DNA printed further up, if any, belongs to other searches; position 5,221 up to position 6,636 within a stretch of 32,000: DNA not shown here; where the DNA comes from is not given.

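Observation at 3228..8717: Translationally coupled five-gene operon: Lux-like carboxylate activation/reduction + MqnA/MqnD paralogue + omega-aminotransferase (uncharacterised pathway)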

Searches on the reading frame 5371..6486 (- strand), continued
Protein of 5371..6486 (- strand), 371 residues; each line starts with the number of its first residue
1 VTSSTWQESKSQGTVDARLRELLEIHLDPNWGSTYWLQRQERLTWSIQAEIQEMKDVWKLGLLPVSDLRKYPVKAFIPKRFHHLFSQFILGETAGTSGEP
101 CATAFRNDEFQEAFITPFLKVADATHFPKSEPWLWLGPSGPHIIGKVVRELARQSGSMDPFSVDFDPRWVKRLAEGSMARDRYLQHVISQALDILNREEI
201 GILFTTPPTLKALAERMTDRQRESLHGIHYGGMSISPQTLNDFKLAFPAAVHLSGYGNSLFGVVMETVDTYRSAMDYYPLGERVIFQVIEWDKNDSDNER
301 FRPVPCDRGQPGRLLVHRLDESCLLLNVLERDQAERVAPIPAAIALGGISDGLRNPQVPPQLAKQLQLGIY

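Call 61: search_protein_families(library=pfam, proteins=[L060:13266-14024:+, L060:15373-16065:+, L060:16253-16651:+, L060:16654-17691:+, L060:17753-19135:+, L060:19218-20453:+, L060:367-1284:+, L060:1299-2213:+, L060:2526-3665:+, L057:14999-15784:+], max_evalue=0.01)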
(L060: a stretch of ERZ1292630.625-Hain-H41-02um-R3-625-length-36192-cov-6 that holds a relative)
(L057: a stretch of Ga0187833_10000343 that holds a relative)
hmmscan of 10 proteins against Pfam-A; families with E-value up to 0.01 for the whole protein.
L060:13266-14024:+ (252 aa): 13 families
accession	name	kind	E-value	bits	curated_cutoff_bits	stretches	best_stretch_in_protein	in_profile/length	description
PF13181.12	TPR_8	-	1.9e-09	37.4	25.7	1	207-238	3-34/34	Tetratricopeptide repeat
PF13428.12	TPR_14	-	7.9e-09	35.8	23.5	1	208-245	4-41/44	Tetratricopeptide repeat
PF07719.23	TPR_2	-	2.3e-08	33.9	27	1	206-238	2-34/34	Tetratricopeptide repeat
PF13174.12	TPR_6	-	3.8e-08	33.9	26.3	0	210-237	5-32/33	Tetratricopeptide repeat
PF00515.34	TPR_1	-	1.5e-07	31.3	27.8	1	206-238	2-34/34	Tetratricopeptide repeat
PF13431.12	TPR_17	-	1.7e-07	31.4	24.4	0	195-224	3-32/34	Tetratricopeptide repeat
PF14559.12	TPR_19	-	5e-07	30.4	25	1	185-240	5-60/68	Tetratricopeptide repeat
PF13424.12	TPR_12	-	3e-06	27.7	30.1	1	199-234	39-74/77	Tetratricopeptide repeat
PF13414.12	TPR_11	-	7.1e-06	26.1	26.8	0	219-243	8-32/42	TPR repeat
PF23914.1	TPR_CcmH_CycH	-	1.1e-05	25.8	42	0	199-249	44-94/158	Cytochrome c-type biogenesis protein H TPR domain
PF13176.12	TPR_7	-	0.0014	19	27.9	1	209-240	3-34/36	Tetratricopeptide repeat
PF13432.12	TPR_16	-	0.002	19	32.7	0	211-244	3-36/65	Tetratricopeptide repeat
PF25060.1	ARM_TT21_2nd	-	0.0062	16.5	27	0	187-251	204-268/270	Tetratricopeptide repeat protein 21 second ARM domain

L060:15373-16065:+ (230 aa): 2 families
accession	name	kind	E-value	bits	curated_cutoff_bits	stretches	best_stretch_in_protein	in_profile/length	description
PF00033.24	Cytochrome_B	-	1e-37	130.3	27.2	1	37-225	2-189/189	Cytochrome b/b6/petB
PF13631.11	Cytochrom_B_N_2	-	7.7e-24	85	27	1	106-227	1-122/169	Cytochrome b(N-terminal)/b6/petB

L060:16253-16651:+ (132 aa): 1 family
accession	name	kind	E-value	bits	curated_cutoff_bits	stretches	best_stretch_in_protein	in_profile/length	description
PF00032.22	Cytochrom_B_C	-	3.9e-06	27.5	20.7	1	58-127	11-80/102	Cytochrome b(C-terminal)/b6/petD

L060:16654-17691:+ (345 aa): 4 families
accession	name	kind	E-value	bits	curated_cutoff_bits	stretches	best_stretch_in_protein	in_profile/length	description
PF14522.11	Cytochrome_C7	-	4.2e-09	36.6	24.8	2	111-182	6-66/67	Cytochrome c7 and related cytochrome c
PF13435.11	Cytochrome_C554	-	7.9e-07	30.4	20.8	1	51-124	1-83/84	Cytochrome c554 and c-prime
PF22113.1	Mtrc-MtrF_II-IV_dom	-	9.8e-05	22.4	30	1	154-188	7-41/176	Outer membrane cytochrome MtrC/MtrF-like, domains II/IV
PF14537.11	Cytochrom_c3_2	-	0.00065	20.6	25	0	51-125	8-65/79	Cytochrome c3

L060:17753-19135:+ (460 aa): 4 families
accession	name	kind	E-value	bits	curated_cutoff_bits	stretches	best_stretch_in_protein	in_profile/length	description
PF14537.11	Cytochrom_c3_2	-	1e-09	39.2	25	2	354-386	49-79/79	Cytochrome c3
PF14522.11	Cytochrome_C7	-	2.1e-09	37.5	24.8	3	125-199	2-67/67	Cytochrome c7 and related cytochrome c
PF02085.21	Cytochrom_CIII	-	4.4e-08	33.8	22.9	0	210-281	21-86/101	Class III cytochrome C family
PF03264.19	Cytochrom_NNT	-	0.00027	21.2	24.1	1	22-174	4-164/174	NapC/NirT cytochrome c family, N-terminal region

L060:19218-20453:+ (411 aa): 4 families
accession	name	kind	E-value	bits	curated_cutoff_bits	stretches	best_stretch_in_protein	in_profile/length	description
PF14522.11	Cytochrome_C7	-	1.1e-12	48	24.8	1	116-179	8-67/67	Cytochrome c7 and related cytochrome c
PF02085.21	Cytochrom_CIII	-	6.4e-10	39.7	22.9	1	108-178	30-101/101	Class III cytochrome C family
PF14537.11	Cytochrom_c3_2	-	3.5e-08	34.2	25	1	288-320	4-36/79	Cytochrome c3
PF05495.17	zf-CHY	-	0.00033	21.5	31.3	0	82-131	16-65/68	CHY zinc finger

L060:367-1284:+ (305 aa): 2 families
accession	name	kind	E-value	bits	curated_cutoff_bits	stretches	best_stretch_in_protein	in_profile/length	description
PF12850.12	Metallophos_2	-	7.2e-14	52.5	27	1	80-196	37-122/154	Calcineurin-like phosphoesterase superfamily domain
PF00149.33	Metallophos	-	5.8e-11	43.6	21.5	1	1-193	1-191/191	Calcineurin-like phosphoesterase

L060:1299-2213:+ (304 aa): 2 families
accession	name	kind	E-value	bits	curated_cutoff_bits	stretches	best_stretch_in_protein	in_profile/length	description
PF12850.12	Metallophos_2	-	2.6e-12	47.4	27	2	90-267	47-152/154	Calcineurin-like phosphoesterase superfamily domain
PF00149.33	Metallophos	-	1.2e-09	39.3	21.5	1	1-191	1-191/191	Calcineurin-like phosphoesterase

L060:2526-3665:+ (379 aa): 2 families
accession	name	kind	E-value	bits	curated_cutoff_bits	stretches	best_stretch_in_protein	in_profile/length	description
PF13091.12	PLDc_2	-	7.4e-22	78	27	1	51-175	1-131/132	PLD-like domain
PF07894.18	SACK1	-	9.8e-10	38.9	21.4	1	120-179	214-272/274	Scaffolding anchor of CK1 domain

L057:14999-15784:+ (261 aa): 4 families
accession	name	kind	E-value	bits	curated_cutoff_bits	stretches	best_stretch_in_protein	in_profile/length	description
PF02085.21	Cytochrom_CIII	-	1.9e-08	35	22.9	1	106-182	30-101/101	Class III cytochrome C family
PF14522.11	Cytochrome_C7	-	8.3e-08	32.4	24.8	0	154-186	12-52/67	Cytochrome c7 and related cytochrome c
PF14537.11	Cytochrom_c3_2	-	3e-07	31.3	25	2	105-183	5-79/79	Cytochrome c3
PF09699.15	Paired_CXXCH_1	-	0.0011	19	20.6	0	157-185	8-39/41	Doubled CXXCH motif (Paired_CXXCH_1)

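Call 62: search_protein_families(library=pfam, proteins=[L078:14954-15991:+, L078:15988-18498:+, L078:18648-20309:+, L085:11093-11956:+, L085:5328-7766:+, L085:14169-15491:+, L085:15460-17559:+, L061:16912-17817:+, L061:18165-20450:+, L094:11338-13026:+], max_evalue=0.01)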
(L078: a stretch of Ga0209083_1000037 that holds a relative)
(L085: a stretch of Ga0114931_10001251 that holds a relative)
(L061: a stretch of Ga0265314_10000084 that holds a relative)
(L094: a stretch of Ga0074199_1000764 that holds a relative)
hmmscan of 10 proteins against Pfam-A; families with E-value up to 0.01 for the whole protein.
L078:14954-15991:+ (345 aa): 4 families
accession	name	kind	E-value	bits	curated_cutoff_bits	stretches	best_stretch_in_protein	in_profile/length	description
PF14522.11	Cytochrome_C7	-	4.8e-09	36.3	24.8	2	47-119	13-66/67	Cytochrome c7 and related cytochrome c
PF13435.11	Cytochrome_C554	-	4.1e-07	31.3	20.8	1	50-119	2-83/84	Cytochrome c554 and c-prime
PF14537.11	Cytochrom_c3_2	-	0.0006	20.7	25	0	50-120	9-65/79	Cytochrome c3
PF22113.1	Mtrc-MtrF_II-IV_dom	-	0.0024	17.9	30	0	46-165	80-171/176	Outer membrane cytochrome MtrC/MtrF-like, domains II/IV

L078:15988-18498:+ (836 aa): 5 families
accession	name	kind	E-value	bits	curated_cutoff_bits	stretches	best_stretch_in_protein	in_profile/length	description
PF14522.11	Cytochrome_C7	-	1e-19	70.6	24.8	3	604-662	12-67/67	Cytochrome c7 and related cytochrome c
PF14537.11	Cytochrom_c3_2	-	3.8e-16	59.8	25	1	687-765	4-79/79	Cytochrome c3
PF01292.26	Ni_hydr_CYTB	-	7.6e-14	52.3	30.1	1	8-192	1-179/179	Prokaryotic cytochrome b561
PF02085.21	Cytochrom_CIII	-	1.3e-11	45.2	22.9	0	685-764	26-101/101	Class III cytochrome C family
PF09699.15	Paired_CXXCH_1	-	0.00011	22.2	20.6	0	357-388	8-38/41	Doubled CXXCH motif (Paired_CXXCH_1)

L078:18648-20309:+ (553 aa): 2 families
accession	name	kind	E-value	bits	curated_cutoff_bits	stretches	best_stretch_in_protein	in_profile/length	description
PF16116.10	DUF4832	-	2.4e-13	50.8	29.2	1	377-513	90-202/216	Domain of unknown function (DUF4832)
PF02449.21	Glyco_hydro_42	-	4.3e-05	23.5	21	1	132-257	31-133/376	Beta-galactosidase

L085:11093-11956:+ (287 aa): 1 family
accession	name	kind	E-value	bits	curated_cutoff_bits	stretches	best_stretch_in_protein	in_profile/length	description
PF15011.11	CA109-like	-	0.0037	17.6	27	1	82-159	12-91/161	Ribosome biogenesis protein C1orf109-like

L085:5328-7766:+ (812 aa): 2 families
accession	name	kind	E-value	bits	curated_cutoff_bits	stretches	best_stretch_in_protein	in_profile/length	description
PF12345.13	DUF3641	-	6.2e-48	162.7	24.9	1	653-786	2-134/134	Protein of unknown function (DUF3641)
PF04055.27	Radical_SAM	-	8.5e-13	49.2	29.5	1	501-635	6-144/166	Radical SAM superfamily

L085:14169-15491:+ (440 aa): 0 families

L085:15460-17559:+ (699 aa): 11 families
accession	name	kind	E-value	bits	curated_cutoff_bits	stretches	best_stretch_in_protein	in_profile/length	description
PF02719.21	Polysacc_synt_2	-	7.6e-117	390.1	20.2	1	357-637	1-289/293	Polysaccharide biosynthesis protein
PF01370.27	Epimerase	-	4.2e-23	82.4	20.9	1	357-576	1-238/240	NAD dependent epimerase/dehydratase family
PF04321.23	RmlD_sub_bind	-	5.3e-12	45.8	27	1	356-525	2-156/287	RmlD substrate binding domain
PF16363.11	GDP_Man_Dehyd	-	1.5e-09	38.2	27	1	359-481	2-130/332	GDP-mannose 4,6 dehydratase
PF01073.25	3Beta_HSD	-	4e-09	36.3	22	1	358-487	1-123/280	3-beta hydroxysteroid dehydrogenase/isomerase family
PF13727.12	CoA_binding_3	-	1.2e-06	29.1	25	1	181-312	44-175/175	CoA-binding domain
PF17836.7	PglD_N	-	1.6e-05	25.8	23.4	1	220-286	2-65/78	PglD N-terminal domain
PF00106.31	adh_short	-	1.7e-05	24.8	26.6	1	357-427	3-70/195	short chain dehydrogenase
PF08659.16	KR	-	0.00017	22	22.6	1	358-445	4-97/180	KR domain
PF00899.27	ThiF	-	0.00035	20.2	28.1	0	351-387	17-52/238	ThiF family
PF02826.25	2-Hacid_dh_C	-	0.0013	18.6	25.1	0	344-409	26-95/178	D-isomer specific 2-hydroxyacid dehydrogenase, NAD binding domain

L061:16912-17817:+ (301 aa): 1 family
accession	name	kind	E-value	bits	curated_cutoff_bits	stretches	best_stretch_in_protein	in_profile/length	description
PF00487.30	FA_desaturase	-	8.6e-24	85.1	29.7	1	44-259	5-233/253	Fatty acid desaturase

L061:18165-20450:+ (761 aa): 3 families
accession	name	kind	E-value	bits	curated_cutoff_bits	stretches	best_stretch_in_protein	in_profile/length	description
PF00535.33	Glycos_transf_2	-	5.1e-22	79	23.3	1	510-661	1-144/168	Glycosyl transferase family 2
PF09594.16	GT87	-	1e-13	52.1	25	1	166-396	1-233/237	Glycosyltransferase family 87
PF13641.12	Glyco_tranf_2_3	-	0.00087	19.8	27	1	508-606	2-106/230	Glycosyltransferase like family 2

L094:11338-13026:+ (562 aa): 0 families
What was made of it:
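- A fatty-acid desaturase and a PLD-like gene neighbour some loci (calls 61, 62).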

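Call 71: list_cluster_members(proteins=[P0363, P0364, P0367, P0368, P0369, P0370, P0371, P0372, P0375, P0404])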
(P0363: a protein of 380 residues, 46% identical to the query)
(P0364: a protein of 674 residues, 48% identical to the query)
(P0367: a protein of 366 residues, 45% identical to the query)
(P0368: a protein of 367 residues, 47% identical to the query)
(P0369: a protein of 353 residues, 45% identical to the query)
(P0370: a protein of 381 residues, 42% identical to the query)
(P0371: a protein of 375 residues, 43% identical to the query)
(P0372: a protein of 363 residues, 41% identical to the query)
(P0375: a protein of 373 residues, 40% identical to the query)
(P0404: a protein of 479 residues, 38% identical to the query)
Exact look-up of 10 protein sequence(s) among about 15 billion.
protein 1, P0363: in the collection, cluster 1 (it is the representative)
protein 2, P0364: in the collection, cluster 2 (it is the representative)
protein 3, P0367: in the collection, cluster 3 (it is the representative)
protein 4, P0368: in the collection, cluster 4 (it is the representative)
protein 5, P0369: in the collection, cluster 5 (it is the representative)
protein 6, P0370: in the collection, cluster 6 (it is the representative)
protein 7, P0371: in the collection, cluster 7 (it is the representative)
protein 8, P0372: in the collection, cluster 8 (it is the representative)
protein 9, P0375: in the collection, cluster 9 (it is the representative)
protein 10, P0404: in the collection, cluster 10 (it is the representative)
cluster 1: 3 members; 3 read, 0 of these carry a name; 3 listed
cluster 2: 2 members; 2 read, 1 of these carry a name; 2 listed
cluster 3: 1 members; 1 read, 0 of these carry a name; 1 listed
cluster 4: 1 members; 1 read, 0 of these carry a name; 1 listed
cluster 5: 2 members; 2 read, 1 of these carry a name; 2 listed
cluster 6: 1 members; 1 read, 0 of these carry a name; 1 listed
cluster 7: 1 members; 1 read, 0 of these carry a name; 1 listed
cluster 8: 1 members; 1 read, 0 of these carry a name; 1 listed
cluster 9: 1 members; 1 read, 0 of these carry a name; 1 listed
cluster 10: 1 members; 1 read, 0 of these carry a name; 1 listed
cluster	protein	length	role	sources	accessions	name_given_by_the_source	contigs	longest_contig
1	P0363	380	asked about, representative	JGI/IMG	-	-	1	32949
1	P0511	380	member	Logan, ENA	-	-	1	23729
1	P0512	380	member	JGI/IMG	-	-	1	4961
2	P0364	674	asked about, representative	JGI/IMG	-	-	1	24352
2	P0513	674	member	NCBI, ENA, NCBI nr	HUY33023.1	MAG TPA: alpha/beta hydrolase [Pirellulales bacterium] | alpha/beta hydrolase [Pirellulales bacterium]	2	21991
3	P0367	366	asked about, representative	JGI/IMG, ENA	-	-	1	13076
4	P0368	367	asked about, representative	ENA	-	-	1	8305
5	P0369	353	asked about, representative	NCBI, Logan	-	-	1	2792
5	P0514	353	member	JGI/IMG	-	hypothetical protein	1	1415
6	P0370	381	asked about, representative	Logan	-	-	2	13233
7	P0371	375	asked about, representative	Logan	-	-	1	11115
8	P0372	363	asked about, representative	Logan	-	-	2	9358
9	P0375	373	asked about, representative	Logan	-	-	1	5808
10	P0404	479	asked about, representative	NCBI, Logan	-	-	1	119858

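Call 74: search_protein_families(library=ncbifam, proteins=[L048:14969-17215:+, L061:14676-16895:+, L043:16552-18771:+, L043:14571-15416:+, L061:16912-17817:+, L043:18782-19912:+, L085:5328-7766:+], max_evalue=0.001)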
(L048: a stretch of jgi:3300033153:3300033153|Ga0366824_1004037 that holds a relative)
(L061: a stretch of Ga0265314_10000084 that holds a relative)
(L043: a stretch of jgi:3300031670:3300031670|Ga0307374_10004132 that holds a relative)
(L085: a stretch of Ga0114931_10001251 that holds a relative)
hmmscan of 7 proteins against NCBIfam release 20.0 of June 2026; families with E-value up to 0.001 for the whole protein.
L048:14969-17215:+ (748 aa): 9 families
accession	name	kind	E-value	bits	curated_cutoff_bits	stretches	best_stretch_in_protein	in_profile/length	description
TIGR00921.1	2A067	subfamily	1.9e-68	231.2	351.9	2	381-726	2-350/733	hydrophobe/amphiphile efflux-3 (HAE3) family transporter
TIGR00833.1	actII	subfamily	1.6e-41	142.5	874.7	2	129-493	99-473/910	MMPL family RND transporter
TIGR03480.1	HpnN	hypoth_equivalog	2.2e-30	105.3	751.85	2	163-420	232-485/862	hopanoid biosynthesis associated RND transporter like protein HpnN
NF052374.1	HopndTporHpnN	equivalog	1e-10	40.4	1100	2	227-413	302-481/858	hopanoid transporter HpnN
TIGR00918.1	2A060602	subfamily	5.4e-07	27.6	1120.4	1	235-350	438-554/1145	transmembrane receptor Patched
NF007905.0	PRK10614.1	equivalog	9.3e-05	20.3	1774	1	571-721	335-488/1025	multidrug efflux RND transporter permease subunit MdtC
NF033617.1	RND_permease_2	subfamily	0.0001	20.4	1250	1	574-722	336-487/1009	multidrug efflux RND transporter permease subunit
NF000282.2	RND_permease_1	subfamily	0.00036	18.6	1250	0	569-721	338-494/1029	multidrug efflux RND transporter permease subunit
NF045600.2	BstA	equivalog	0.00061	17.8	1400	0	227-418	315-505/903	sterol transporter cytoplasmic membrane protein BstA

L061:14676-16895:+ (739 aa): 11 families
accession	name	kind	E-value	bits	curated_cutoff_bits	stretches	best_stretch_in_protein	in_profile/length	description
TIGR00921.1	2A067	subfamily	3.2e-44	151.1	351.9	2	363-689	13-345/733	hydrophobe/amphiphile efflux-3 (HAE3) family transporter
TIGR03480.1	HpnN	hypoth_equivalog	4.7e-19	67.9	751.85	2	519-688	697-857/862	hopanoid biosynthesis associated RND transporter like protein HpnN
TIGR00833.1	actII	subfamily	1.6e-14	53.2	874.7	2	510-687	149-329/910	MMPL family RND transporter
NF000282.2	RND_permease_1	subfamily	1.8e-07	29.5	1250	1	498-686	304-491/1029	multidrug efflux RND transporter permease subunit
NF052374.1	HopndTporHpnN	equivalog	8.6e-07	27.4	1100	1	195-343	282-435/858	hopanoid transporter HpnN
TIGR00915.1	2A0602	subfamily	1.9e-05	22.7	940.35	1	530-688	334-493/1050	efflux RND transporter permease subunit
NF000037.1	RND_perm_OqxB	exception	2.4e-05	22.3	2200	1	500-645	310-450/1050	multidrug efflux RND transporter permease subunit OqxB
TIGR00916.1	2A0604s01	subfamily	4e-05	23.3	148.6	0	529-650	84-201/231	SecD/SecF family protein translocase subunit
NF007131.0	PRK09577.1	equivalog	0.00013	19.8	1768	1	498-646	304-448/1045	multidrug efflux RND transporter permease subunit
NF007842.1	PRK10555.1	equivalog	0.00015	19.8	1854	1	503-689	310-494/1036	multidrug efflux RND transporter permease AcrD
NF007905.0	PRK10614.1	equivalog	0.00059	17.6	1774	1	528-685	330-484/1025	multidrug efflux RND transporter permease subunit MdtC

L043:16552-18771:+ (739 aa): 3 families
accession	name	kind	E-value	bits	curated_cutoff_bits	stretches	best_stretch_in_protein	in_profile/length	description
TIGR00921.1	2A067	subfamily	2.2e-38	131.8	351.9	2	506-703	155-353/733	hydrophobe/amphiphile efflux-3 (HAE3) family transporter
TIGR00833.1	actII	subfamily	1.3e-21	76.6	874.7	2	502-691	136-329/910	MMPL family RND transporter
TIGR03480.1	HpnN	hypoth_equivalog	1.2e-16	59.9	751.85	2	202-339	726-860/862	hopanoid biosynthesis associated RND transporter like protein HpnN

L043:14571-15416:+ (281 aa): 0 families

L061:16912-17817:+ (301 aa): 1 family
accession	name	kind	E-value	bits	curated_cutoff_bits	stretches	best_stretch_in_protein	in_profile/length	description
NF049918.1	DesA_fam_desat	equivalog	4.3e-36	124.9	400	1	42-273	11-237/385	DesA family fatty acid desaturase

L043:18782-19912:+ (376 aa): 37 families (the best 25 are shown)
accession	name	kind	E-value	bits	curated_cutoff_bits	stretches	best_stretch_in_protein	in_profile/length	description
TIGR02163.1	napH_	subfamily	2.5e-13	50.2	213.05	1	158-355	70-253/255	NapH/MauN family ferredoxin-type protein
NF007013.0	PRK09477.1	equivalog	3.1e-11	42.9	234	1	155-356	90-277/286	quinol dehydrogenase ferredoxin subunit NapH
TIGR01971.1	NuoI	subfamily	4.3e-10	39.2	113.05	1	296-355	40-100/121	NADH-quinone oxidoreductase, chain I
NF004541.0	PRK05888.2-2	equivalog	8.7e-08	32.2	217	1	296-355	59-113/168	NADH-quinone oxidoreductase subunit NuoI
NF045874.1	Vhu_polyferre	exception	8.7e-08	31.3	600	1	292-355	151-215/381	F420-non-reducing hydrogenase associated-polyferredoxin VhuB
NF004537.0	PRK05888.1-3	equivalog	8.9e-08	31.9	163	1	297-355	67-132/204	NADH-quinone oxidoreductase subunit NuoI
NF006221.0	PRK08348.1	subfamily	1.5e-07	31.2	124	1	295-355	41-94/136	NADH-plastoquinone oxidoreductase subunit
NF043039.1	HgcAB_like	equivalog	3.9e-07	30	285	1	188-354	200-350/350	HgcAB-like fusion protein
TIGR02512.1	FeFe_hydrog_A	subfamily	3.2e-06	26.3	405.95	1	297-354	6-68/375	[FeFe] hydrogenase, group A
NF004538.0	PRK05888.1-4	equivalog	4.6e-06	26.3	135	1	297-356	60-120/162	NADH-quinone oxidoreductase subunit NuoI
TIGR00403.1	ndhI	equivalog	5.8e-06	26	302.35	1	289-355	54-121/183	NAD(P)H-quinone oxidoreductase subunit I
TIGR02179.1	PorD_KorD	subfamily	6.4e-06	26.2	60.05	1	294-355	21-74/78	2-oxoacid:acceptor oxidoreductase, delta subunit, pyruvate/2-ketoisovalerate family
NF009053.0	PRK12387.1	subfamily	6.7e-06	26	204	1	297-356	37-93/180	formate hydrogenlyase complex iron-sulfur subunit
NF042909.1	FMH_DH_FwdF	exception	6.7e-06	25.4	375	1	293-356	220-277/336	tungsten-dependent formylmethanofuran dehydrogenase subunit FwdF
NF040864.1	HgcB_ferredoxin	equivalog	9.5e-06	25.4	99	1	297-366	13-74/93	mercury methylation ferredoxin HgcB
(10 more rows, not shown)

L085:5328-7766:+ (812 aa): 24 families
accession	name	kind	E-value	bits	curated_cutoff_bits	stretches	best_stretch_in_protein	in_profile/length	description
TIGR04167.1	rSAM_SeCys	equivalog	4.8e-121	403.7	300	1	490-787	6-303/303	arsenosugar biosynthesis radical SAM (seleno)protein ArsS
TIGR03962.1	mycofact_rSAM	equivalog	2.9e-10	39.9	265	1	495-633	15-150/339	mycofactocin radical SAM maturase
NF049973.1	radical_Rv1681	equivalog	7.3e-10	38.3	380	1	495-633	75-212/326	Rv1681 family radical SAM protein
NF050035.1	rSAM_WgK_link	exception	8.6e-10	38.1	650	1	496-628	13-144/367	radical SAM/SPASM peptide maturase WgkB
TIGR04303.1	GeoRSP_rSAM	equivalog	2.8e-08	33.7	400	1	500-633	13-142/325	GeoRSP system radical SAM/SPASM protein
TIGR04051.1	rSAM_NirJ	equivalog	8.9e-08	31.5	515.45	1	495-629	5-137/354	heme d1 biosynthesis radical SAM protein NirJ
TIGR02668.1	moaA_archaeal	equivalog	3.3e-07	29.6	325.25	1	492-559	10-78/303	GTP 3',8-cyclase MoaA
NF045574.1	sacti_mat_StsB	exception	4.8e-07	29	625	1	484-632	88-233/466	StsB family radical SAM/SPASM domain sactipeptide maturase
TIGR04078.1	rSAM_yydG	equivalog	8.6e-07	28.7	300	1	493-551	2-61/309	YydG family radical SAM peptide epimerase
NF001199.0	PRK00164.2-1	equivalog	1.9e-06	27.3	231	1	493-554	13-75/308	GTP 3',8-cyclase MoaA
TIGR04053.2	TIGR04053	equivalog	2e-06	27.3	395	1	502-632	18-150/366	TIGR04053 family radical SAM/SPASM domain-containing protein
TIGR04055.1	rSAM_NirJ2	equivalog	2.6e-06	27.2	500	1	499-631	7-137/326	putative heme d1 biosynthesis radical SAM protein NirJ2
TIGR04317.1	W_rSAM_matur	equivalog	3.3e-06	26.5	380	1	492-629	4-138/349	tungsten cofactor oxidoreductase radical SAM maturase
TIGR02666.1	moaA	equivalog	4.2e-06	26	284.05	1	494-632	12-155/336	GTP 3',8-cyclase MoaA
TIGR04545.1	rSAM_ahbD_hemeb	equivalog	5.9e-06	26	500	1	497-629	5-136/339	heme b synthase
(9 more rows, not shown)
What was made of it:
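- A NapH-like quinol-dehydrogenase subunit abuts the Pirellulales-type clusters (call 74).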

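Call 83: predict_structure(alignment_id=A2)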
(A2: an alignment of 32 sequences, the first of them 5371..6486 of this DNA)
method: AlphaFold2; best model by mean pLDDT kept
length: 371 residues; sequences in the alignment: 32
mean_pLDDT: 91.0   pTM: 0.89
mean pLDDT of the five models: 91.0, 90.9, 90.8, 90.0, 89.1
residues with pLDDT >= 90: 292; 70-90: 49; 50-70: 24; < 50: 6
segments of 3 or more residues with pLDDT < 50: 1-6
pLDDT, mean of each block of 10 residues (from residue 1): 47 88 98 98 95 95 91 97 96 75 95 97 98 92 92 97 87 85 94 98 96 97 98 90 98 94 93 95 94 66 93 96 95 95 95 94 70 50
secondary structure, 60 per line:
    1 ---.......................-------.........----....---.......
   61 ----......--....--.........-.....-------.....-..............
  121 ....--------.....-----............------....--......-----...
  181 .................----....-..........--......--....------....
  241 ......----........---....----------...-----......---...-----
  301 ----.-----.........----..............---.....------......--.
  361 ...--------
elements in order: H4-26 H34-42 H47-50 H54-60 H65-70 H73-76 H79-87 E89-93 E101-105 H107-124 E133-137 H143-154 E161-164 H167-172 H178-197 E202-205 H207-216 H219-224 E227-230 H237-246 E251-258 E262-265 E276-278 E284-289 E311-319 E324-337 H341-345 E352-357 H360-363
